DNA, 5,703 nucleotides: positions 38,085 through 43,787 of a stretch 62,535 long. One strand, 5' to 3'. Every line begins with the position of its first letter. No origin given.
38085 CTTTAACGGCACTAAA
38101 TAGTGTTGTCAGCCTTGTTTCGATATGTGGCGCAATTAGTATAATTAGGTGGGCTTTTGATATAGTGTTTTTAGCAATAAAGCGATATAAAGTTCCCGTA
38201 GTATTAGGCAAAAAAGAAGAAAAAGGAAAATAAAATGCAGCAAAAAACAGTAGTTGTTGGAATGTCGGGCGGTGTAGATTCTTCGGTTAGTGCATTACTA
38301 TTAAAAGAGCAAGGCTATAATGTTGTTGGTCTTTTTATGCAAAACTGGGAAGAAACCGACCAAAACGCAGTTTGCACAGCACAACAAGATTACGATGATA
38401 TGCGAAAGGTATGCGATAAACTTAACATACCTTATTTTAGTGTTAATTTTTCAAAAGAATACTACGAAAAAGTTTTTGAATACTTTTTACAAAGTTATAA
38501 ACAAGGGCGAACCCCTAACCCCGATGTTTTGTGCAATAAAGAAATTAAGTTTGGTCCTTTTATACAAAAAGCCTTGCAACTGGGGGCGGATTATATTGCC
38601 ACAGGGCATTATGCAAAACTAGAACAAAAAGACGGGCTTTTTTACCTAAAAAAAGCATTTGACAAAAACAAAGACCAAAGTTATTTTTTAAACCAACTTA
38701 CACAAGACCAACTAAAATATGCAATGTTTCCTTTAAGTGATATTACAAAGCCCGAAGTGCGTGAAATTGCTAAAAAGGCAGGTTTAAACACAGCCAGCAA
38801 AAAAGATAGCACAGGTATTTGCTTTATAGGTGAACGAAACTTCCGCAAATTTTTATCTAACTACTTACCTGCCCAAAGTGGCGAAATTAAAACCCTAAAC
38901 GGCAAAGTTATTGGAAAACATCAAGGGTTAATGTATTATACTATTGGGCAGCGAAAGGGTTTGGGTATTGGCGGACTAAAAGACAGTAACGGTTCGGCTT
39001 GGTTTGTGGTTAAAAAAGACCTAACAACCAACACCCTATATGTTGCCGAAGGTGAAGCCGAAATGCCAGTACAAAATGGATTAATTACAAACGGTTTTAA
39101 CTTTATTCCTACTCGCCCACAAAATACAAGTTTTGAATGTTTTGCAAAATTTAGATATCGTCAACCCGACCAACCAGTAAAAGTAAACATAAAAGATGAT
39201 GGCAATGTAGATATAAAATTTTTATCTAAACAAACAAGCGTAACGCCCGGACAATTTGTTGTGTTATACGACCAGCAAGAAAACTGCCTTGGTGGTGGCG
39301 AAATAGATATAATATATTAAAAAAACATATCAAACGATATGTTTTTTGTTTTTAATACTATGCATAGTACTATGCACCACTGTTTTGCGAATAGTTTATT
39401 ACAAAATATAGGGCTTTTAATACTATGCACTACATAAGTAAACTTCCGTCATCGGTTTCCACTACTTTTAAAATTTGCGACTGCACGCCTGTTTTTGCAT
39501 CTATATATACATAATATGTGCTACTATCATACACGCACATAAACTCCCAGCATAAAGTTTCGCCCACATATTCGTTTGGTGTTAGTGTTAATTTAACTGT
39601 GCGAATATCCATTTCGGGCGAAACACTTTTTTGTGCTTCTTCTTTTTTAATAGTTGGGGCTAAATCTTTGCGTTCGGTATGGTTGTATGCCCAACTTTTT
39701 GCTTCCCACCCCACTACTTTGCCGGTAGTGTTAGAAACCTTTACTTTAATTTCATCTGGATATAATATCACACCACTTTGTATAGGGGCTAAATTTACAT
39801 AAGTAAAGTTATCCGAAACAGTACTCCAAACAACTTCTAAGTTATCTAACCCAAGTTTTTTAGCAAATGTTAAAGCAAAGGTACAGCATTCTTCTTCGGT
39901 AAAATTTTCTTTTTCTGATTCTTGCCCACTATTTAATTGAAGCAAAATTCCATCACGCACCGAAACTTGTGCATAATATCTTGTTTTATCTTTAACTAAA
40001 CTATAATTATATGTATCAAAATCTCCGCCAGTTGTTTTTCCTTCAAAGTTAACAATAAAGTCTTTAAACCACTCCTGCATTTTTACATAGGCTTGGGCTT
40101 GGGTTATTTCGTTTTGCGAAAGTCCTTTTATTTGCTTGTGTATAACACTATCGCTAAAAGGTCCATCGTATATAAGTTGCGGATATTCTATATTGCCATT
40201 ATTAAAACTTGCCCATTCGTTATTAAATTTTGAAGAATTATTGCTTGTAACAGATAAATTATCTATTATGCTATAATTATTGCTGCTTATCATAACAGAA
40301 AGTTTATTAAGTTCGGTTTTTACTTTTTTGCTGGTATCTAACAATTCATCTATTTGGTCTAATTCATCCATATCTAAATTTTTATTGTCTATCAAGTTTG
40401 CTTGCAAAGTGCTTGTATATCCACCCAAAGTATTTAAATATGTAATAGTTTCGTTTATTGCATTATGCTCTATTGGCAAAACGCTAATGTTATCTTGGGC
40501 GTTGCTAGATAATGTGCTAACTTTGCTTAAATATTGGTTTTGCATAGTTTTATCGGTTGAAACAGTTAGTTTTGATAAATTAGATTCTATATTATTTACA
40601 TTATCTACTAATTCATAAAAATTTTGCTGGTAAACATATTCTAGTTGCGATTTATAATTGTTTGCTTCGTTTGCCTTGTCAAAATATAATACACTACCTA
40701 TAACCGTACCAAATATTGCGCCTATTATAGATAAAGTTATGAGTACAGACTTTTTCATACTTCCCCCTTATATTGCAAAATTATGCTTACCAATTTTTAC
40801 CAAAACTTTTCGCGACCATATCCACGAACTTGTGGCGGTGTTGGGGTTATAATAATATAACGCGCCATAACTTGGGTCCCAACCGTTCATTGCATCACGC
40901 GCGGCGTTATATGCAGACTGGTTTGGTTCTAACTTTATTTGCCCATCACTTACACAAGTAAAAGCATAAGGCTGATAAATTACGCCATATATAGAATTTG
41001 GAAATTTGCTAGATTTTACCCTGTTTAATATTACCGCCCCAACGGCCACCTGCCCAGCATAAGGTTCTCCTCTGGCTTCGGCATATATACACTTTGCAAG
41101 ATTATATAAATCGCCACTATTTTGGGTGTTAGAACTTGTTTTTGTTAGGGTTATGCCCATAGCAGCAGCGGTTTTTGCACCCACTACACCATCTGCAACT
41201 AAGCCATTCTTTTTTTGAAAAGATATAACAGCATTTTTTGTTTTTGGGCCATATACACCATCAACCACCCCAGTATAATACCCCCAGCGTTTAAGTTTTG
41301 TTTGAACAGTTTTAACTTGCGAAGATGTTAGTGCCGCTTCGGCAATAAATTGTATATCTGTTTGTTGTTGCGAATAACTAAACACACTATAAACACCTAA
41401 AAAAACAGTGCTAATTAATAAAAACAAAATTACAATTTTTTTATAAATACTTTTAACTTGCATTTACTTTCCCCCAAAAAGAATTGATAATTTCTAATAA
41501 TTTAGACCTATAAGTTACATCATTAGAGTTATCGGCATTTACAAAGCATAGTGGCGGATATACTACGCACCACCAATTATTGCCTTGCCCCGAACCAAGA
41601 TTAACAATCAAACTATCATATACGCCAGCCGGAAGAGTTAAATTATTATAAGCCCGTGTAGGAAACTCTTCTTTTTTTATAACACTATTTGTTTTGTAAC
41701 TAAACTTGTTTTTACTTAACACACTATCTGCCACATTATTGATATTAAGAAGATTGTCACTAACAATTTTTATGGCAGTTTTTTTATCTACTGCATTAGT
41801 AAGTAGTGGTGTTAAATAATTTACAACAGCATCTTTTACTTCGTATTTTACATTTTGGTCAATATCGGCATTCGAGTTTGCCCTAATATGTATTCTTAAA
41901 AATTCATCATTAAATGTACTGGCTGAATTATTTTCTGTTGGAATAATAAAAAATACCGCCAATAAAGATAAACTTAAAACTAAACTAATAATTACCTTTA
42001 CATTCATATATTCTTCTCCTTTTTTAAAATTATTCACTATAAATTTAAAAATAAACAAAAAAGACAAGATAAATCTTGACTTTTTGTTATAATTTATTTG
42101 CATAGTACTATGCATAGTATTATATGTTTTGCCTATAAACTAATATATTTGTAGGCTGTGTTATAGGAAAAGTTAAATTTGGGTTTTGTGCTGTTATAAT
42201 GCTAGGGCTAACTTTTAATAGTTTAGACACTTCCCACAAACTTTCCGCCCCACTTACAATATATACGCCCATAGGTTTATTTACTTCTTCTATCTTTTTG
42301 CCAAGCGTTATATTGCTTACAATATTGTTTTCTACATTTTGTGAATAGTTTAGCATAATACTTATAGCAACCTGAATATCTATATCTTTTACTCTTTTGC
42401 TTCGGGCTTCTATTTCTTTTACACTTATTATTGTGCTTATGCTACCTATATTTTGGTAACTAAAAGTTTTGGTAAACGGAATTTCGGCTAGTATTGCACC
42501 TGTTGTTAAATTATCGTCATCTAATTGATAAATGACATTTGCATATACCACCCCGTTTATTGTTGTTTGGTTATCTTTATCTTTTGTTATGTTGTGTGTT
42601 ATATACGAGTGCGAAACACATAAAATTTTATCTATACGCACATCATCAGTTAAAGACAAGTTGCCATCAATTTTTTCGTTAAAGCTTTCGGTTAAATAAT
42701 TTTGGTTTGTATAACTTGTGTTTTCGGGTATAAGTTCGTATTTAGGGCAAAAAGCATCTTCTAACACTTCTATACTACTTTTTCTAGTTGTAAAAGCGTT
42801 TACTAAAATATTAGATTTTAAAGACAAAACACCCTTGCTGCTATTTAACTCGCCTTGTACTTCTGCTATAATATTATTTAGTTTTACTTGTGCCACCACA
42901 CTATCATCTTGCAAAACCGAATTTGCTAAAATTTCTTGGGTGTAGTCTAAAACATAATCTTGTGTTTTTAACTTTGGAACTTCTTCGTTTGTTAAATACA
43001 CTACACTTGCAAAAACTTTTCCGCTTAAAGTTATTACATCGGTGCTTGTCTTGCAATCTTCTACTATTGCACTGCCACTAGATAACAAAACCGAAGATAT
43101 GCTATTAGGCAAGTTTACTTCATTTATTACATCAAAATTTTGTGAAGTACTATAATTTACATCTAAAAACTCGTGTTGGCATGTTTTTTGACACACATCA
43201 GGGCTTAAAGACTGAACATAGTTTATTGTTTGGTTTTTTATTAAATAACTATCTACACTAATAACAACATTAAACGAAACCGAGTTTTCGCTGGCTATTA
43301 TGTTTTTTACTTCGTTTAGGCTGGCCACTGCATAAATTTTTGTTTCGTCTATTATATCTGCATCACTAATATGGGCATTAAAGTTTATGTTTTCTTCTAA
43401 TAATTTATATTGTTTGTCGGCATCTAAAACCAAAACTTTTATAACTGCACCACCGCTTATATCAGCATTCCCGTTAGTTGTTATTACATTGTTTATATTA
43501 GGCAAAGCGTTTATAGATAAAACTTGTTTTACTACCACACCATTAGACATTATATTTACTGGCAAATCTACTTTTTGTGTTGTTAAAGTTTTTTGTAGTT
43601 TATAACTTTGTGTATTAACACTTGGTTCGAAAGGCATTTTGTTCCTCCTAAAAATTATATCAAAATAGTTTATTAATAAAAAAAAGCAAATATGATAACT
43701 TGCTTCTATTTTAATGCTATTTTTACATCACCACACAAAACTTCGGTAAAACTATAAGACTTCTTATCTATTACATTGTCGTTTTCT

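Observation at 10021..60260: A palindromic word (core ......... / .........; full form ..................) is heavily over-represented in genes and intergenic DNA: a possible uptake-sequence-like or REP-like genomic signal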

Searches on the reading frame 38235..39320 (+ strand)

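Call 16: search_protein_families(library=pfam, proteins=[window:38235-39320:+])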
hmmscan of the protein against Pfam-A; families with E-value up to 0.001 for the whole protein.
window:38235-39320:+ (361 aa): 6 families
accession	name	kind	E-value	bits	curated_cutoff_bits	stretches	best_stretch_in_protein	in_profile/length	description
PF03054.22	tRNA_Me_trans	-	5e-85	284.7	20.6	1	4-199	1-201/202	tRNA methyl transferase HUP domain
PF20259.3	tRNA_Me_trans_M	-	1.1e-24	86.1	27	1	205-271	2-65/66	tRNA methyl transferase PRC-barrel domain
PF20258.4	tRNA_Me_trans_C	-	3.4e-20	72.6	20.6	1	282-357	3-77/77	Aminomethyltransferase beta-barrel domain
PF02540.23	NAD_synthase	-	3.1e-07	30.2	21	1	3-74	18-83/242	NAD synthase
PF02568.20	ThiI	-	5.2e-05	23.4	20.5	1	3-71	3-71/197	Thiamine biosynthesis protein (ThiI)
PF06508.19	QueC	-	0.00059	19.8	22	0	6-37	2-33/210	Queuosine biosynthesis protein QueC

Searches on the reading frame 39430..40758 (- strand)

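Call 16: search_protein_families(library=pfam, proteins=[window:39430-40758:-])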
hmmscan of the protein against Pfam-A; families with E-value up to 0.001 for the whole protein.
window:39430-40758:- (442 aa): 3 families
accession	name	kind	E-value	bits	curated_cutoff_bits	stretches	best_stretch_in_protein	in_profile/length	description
PF14620.12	YPEB_PepSY1-2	-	2.9e-31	109.5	31.7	1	182-364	5-193/195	YpeB sporulation, PepSY1 and PepSY2 domains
PF20769.2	YPEB_N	-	9.4e-27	94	27.3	1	31-164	1-134/136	YpeB N-terminal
PF03413.25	PepSY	-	3.4e-05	24.5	24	1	387-424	19-54/60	Peptidase propeptide and YPEB domain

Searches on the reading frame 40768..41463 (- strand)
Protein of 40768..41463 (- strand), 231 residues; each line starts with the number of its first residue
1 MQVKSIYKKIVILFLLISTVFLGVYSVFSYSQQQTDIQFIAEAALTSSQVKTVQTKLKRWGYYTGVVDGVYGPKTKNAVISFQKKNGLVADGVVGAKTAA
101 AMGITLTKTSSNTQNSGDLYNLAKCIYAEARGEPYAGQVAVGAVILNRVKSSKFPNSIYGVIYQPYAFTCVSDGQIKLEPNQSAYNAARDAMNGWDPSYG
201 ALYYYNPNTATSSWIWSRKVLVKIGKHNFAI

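Call 16: search_protein_families(library=pfam, proteins=[window:40768-41463:-])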
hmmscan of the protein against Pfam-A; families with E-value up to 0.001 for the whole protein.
window:40768-41463:- (231 aa): 4 families
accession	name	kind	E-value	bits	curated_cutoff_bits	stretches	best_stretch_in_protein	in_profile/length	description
PF07486.17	Hydrolase_2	-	1.8e-38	131.7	27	1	132-230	1-100/100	Cell Wall Hydrolase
PF01471.23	PG_binding_1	-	4.8e-21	75.1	23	1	47-102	2-57/57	Putative peptidoglycan binding domain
PF00397.32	WW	-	3e-06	27.6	26.9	1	195-214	9-28/31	WW domain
PF08823.16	PG_binding_2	-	0.00011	22.9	21.1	1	42-86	10-54/74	Putative peptidoglycan binding domain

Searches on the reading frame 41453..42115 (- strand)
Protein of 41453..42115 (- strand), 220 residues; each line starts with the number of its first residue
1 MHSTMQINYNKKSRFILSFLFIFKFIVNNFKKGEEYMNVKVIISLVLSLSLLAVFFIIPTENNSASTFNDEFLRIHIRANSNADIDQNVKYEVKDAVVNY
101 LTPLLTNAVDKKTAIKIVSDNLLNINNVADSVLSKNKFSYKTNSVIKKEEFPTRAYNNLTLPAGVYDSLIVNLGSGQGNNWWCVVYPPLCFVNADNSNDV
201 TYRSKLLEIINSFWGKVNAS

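Call 16: search_protein_families(library=pfam, proteins=[window:41453-42115:-])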
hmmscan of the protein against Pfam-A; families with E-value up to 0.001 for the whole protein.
window:41453-42115:- (220 aa): 1 family
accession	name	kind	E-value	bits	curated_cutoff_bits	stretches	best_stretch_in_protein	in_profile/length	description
PF09551.15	Spore_II_R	-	7.7e-43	146.5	25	1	70-194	2-126/128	Stage II sporulation protein R (spore_II_R)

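Call 51: find_homologous_proteins(query=window:41456-42007:-, max_evalue=1e-20)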
Query window:41456-42007:- (184 aa): 3090 proteins with E <= 1e-20 among 3186 candidates; the best 120 are listed.
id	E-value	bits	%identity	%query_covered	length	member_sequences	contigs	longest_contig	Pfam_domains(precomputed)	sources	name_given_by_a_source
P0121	6.2e-111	386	98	100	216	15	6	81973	PF09551.16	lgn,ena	-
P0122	3.1e-94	332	83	100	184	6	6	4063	PF09551.16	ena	-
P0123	1.9e-73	264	66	99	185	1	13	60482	PF09551.16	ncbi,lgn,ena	-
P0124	7.8e-73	262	67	97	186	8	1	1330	PF09551.16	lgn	-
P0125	4.8e-71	256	66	98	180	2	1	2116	PF09551.16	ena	-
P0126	5.0e-70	253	62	98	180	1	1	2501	PF09551.16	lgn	-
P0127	6.8e-70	252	62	98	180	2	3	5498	PF09551.16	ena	-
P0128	2.0e-69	251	64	99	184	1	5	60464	PF09551.16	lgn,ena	-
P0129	4.2e-69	250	67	98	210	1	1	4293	PF09551.16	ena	-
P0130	4.8e-69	250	64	98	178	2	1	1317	PF09551.16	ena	-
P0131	5.5e-69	249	63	98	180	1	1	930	PF09551.16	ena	-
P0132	1.6e-68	248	64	98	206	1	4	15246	PF09551.16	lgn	-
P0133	5.0e-67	243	61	90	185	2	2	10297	PF09551.16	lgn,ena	-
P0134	1.2e-62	229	58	99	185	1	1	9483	PF09551.16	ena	-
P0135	3.2e-62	228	60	96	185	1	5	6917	PF09551.16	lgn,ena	-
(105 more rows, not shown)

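Call 52: find_encoding_contigs(protein=P0122, flank=10000, max_places=4)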
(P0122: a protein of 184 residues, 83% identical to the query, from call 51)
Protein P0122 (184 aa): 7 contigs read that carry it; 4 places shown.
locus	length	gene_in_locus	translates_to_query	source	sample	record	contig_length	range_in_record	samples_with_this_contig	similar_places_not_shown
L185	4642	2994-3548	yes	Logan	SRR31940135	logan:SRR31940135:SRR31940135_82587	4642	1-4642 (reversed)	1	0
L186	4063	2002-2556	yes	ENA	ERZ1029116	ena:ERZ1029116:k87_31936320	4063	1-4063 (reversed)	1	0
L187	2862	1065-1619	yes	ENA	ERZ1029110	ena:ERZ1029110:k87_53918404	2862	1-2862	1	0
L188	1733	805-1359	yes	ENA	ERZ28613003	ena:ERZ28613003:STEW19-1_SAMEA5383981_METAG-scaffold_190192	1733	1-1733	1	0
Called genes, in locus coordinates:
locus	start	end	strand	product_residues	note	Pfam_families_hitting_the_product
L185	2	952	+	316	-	?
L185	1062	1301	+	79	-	PF06257:VEG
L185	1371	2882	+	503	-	-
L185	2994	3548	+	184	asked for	PF09551:Spore_II_R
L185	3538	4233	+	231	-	PF08823:PG_binding_2 (weak), PF01471:PG_binding_1, PF07486:Hydrolase_2, PF00397:WW (weak)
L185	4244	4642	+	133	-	?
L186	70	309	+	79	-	PF06257:VEG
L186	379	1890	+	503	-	PF12673:SipL (faint)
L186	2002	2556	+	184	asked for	PF09551:Spore_II_R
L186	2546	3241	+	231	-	PF08823:PG_binding_2 (faint), PF01471:PG_binding_1, PF07486:Hydrolase_2, PF00397:WW (weak)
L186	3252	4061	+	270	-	?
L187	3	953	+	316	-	?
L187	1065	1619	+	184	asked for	PF09551:Spore_II_R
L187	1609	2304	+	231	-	PF08823:PG_binding_2 (faint), PF01471:PG_binding_1, PF07486:Hydrolase_2, PF00397:WW (weak)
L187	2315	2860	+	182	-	?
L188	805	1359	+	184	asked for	PF09551:Spore_II_R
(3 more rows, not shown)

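Call 53: find_encoding_contigs(protein=P0123, flank=10000, max_places=3)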
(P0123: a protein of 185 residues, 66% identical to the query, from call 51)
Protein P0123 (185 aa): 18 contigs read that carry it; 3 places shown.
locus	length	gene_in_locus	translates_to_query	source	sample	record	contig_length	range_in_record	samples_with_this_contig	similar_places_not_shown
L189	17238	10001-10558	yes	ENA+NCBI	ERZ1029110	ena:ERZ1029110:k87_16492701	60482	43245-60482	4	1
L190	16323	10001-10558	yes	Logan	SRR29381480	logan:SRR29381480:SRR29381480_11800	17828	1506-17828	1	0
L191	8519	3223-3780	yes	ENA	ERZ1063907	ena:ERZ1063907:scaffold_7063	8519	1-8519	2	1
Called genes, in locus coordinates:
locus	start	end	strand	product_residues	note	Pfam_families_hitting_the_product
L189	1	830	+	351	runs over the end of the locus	PF01734:Patatin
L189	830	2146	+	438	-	PF00753:Lactamase_B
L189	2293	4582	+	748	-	PF03477:ATP-cone, PF13597:NRDD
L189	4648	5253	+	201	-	PF04055:Radical_SAM, PF13353:Fer4_12 (weak)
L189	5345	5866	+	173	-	PF01202:SKI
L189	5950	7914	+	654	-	PF00456:Transketolase_N, PF02779:Transket_pyr, PF02780:Transketolase_C, PF22613:Transketolase_C_1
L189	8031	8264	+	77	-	PF06257:VEG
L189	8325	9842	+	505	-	PF12673:SipL (faint)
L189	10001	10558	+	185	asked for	PF09551:Spore_II_R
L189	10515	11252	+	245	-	PF01471:PG_binding_1, PF07486:Hydrolase_2, PF00397:WW (weak)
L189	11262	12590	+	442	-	PF20769:YPEB_N, PF14620:YPEB_PepSY1-2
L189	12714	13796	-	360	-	PF02540:NAD_synthase (weak), PF02568:ThiI (faint), PF03054:tRNA_Me_trans, PF20259:tRNA_Me_trans_M, PF20258:tRNA_Me_trans_C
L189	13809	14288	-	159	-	PF13240:Zn_Ribbon_1 (weak), PF05154:TM2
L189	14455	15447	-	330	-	PF13379:NMT1_2 (weak), PF09084:NMT1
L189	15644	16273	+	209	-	PF01066:CDP-OH_P_transf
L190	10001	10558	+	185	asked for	PF09551:Spore_II_R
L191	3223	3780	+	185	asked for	PF09551:Spore_II_R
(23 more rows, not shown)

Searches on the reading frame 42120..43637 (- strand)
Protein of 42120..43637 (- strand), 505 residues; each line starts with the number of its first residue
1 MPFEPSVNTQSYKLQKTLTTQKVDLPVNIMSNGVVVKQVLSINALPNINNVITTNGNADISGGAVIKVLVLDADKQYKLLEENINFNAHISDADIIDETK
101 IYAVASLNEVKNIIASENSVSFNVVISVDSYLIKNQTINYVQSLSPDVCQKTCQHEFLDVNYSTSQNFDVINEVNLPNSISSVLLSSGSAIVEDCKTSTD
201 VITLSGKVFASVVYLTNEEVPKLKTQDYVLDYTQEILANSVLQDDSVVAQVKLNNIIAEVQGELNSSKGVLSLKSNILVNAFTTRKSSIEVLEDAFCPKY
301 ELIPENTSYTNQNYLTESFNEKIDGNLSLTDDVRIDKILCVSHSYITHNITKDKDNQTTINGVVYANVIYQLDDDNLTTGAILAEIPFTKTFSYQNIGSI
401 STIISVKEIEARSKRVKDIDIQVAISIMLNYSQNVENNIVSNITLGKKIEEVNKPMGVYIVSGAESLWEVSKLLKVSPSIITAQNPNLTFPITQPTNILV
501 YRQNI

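Call 16: search_protein_families(library=pfam, proteins=[window:42120-43637:-])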
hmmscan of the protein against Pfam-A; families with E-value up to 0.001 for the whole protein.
window:42120-43637:- (505 aa): 1 family
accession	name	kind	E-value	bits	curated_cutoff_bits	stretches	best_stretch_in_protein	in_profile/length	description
PF12673.12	SipL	-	5.2e-09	36.6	23.6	1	180-259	2-76/78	SipL, SPOCS domain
